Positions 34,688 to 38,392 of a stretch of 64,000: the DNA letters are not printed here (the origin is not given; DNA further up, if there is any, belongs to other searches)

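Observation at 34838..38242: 1134-aa modular protein: three Pro-Thr linkers, Ig-like insert and C-terminal parallel beta-helix (depolymerase-type tailspike?)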

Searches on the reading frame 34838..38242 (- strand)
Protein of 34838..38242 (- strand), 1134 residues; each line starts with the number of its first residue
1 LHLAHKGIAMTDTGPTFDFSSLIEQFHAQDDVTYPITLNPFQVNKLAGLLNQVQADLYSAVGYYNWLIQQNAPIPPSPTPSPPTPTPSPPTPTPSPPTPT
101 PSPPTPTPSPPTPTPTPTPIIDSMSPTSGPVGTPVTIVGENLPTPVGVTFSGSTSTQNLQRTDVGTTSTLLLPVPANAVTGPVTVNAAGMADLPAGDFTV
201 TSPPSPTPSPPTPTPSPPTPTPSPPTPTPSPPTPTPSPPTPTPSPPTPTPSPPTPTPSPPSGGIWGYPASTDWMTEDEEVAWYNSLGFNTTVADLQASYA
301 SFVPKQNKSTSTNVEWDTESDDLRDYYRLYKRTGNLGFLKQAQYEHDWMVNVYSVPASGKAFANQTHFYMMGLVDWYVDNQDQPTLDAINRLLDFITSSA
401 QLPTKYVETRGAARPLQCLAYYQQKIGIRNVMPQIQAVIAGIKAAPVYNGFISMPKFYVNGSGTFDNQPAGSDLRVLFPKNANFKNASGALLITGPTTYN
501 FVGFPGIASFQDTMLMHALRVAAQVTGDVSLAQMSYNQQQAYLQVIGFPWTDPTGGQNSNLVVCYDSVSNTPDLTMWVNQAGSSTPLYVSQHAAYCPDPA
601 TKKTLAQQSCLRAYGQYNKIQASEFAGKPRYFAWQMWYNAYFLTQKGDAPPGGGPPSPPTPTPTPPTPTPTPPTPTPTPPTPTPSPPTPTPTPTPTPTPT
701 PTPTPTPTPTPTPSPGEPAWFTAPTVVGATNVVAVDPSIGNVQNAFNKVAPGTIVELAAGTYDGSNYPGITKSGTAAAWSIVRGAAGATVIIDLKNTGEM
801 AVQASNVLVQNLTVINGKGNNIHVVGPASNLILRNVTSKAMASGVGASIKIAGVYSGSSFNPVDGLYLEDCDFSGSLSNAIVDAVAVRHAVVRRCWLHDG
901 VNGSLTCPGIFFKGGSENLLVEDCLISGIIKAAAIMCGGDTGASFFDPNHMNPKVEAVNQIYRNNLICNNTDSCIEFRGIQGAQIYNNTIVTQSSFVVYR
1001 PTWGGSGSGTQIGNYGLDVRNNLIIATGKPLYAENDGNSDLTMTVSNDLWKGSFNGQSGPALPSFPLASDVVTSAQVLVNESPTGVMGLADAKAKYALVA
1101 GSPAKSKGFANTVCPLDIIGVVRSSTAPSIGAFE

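Call 4: search_protein_families(library=pfam, proteins=[window:34838-38242:-], max_evalue=1)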
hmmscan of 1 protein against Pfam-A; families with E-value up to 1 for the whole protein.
window:34838-38242:- (1134 aa): 2 families
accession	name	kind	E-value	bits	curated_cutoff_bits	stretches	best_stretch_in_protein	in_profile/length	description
PF13229.12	Beta_helix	-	1.5e-05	25.1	25.9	1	795-940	22-148/158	Right handed beta helix region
PF03440.20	APT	-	0.044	14.2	25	1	739-778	36-76/87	Aerolysin/Pertussis toxin (APT) domain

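Call 5: search_protein_families(library=phrogs, proteins=[window:34838-38242:-], max_evalue=1)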
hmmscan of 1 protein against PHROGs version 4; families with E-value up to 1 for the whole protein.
window:34838-38242:- (1134 aa): 1 family
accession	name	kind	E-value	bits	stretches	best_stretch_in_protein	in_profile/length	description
phrog_15511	-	unknown function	1e-05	25.8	1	656-739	205-293/511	-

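Call 8: search_dna_similar(query=window:34838-38242:-, collection=phages, mode=protein, max_rows=25)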
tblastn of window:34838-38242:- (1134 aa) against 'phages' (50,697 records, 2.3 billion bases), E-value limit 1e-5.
No match.
